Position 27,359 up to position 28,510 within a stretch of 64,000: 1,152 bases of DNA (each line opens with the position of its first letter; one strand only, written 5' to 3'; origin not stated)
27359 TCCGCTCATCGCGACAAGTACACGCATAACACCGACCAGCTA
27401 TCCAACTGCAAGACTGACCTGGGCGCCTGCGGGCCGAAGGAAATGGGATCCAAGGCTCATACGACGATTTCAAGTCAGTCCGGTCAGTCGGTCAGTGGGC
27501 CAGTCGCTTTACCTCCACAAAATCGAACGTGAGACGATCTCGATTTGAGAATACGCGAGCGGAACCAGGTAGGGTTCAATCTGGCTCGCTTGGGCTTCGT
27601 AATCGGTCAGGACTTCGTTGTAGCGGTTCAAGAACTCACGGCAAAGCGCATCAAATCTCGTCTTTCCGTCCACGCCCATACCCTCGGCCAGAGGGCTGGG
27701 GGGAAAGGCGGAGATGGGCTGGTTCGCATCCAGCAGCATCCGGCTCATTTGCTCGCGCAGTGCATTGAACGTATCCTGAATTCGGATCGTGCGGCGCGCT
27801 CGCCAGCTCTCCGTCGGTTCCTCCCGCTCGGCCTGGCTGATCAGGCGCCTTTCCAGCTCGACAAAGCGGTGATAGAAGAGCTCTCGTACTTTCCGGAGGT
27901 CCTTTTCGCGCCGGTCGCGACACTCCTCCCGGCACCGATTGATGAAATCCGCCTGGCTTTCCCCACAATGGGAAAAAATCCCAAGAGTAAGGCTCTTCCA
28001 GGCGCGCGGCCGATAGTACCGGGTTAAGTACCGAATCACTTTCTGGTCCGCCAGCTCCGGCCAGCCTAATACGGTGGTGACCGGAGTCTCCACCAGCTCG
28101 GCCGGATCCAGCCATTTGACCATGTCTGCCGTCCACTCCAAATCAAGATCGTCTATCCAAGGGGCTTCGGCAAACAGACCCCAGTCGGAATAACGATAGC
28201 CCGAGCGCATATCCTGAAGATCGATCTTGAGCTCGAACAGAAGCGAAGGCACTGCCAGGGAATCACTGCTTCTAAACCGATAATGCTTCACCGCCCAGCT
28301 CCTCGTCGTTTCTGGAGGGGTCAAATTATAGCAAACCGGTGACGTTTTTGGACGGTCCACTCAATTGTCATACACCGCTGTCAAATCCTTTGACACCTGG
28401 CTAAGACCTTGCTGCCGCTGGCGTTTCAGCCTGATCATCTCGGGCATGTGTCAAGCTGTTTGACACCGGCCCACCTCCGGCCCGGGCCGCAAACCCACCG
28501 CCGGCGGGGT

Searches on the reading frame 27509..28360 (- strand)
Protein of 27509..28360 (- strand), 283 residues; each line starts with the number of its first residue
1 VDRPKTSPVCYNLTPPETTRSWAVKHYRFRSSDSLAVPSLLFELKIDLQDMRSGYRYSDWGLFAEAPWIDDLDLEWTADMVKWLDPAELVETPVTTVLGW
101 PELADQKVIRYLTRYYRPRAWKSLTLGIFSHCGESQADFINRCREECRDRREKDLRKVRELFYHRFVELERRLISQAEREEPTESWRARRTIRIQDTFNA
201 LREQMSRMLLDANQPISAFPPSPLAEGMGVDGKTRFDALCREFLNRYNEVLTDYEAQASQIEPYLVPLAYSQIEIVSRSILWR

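Call 6: search_protein_families(library=pfam, proteins=[window:27509-28360:-])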
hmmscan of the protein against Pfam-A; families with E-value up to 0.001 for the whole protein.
window:27509-28360:- (283 aa): 0 families

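Call 32: search_protein_families(library=ncbifam, proteins=[window:27509-28291:-], max_evalue=0.01)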
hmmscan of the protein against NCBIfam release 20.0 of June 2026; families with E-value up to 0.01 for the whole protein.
window:27509-28291:- (260 aa): 0 families

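Call 33: search_solved_structures(query=window:27509-28291:-, max_evalue=1)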
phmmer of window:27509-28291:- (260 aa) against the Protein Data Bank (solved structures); distinct sequences matched with E-value up to 1: 3.
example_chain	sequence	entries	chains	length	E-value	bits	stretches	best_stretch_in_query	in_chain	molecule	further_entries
1n73_C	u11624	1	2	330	0.61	12.9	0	18-51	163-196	Fibrin gamma chain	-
1lwu_C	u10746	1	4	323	0.71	12.6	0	18-51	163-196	Fibrinogen gamma chain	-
3nzq_A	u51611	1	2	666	0.72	12.6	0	18-98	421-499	Biosynthetic arginine decarboxylase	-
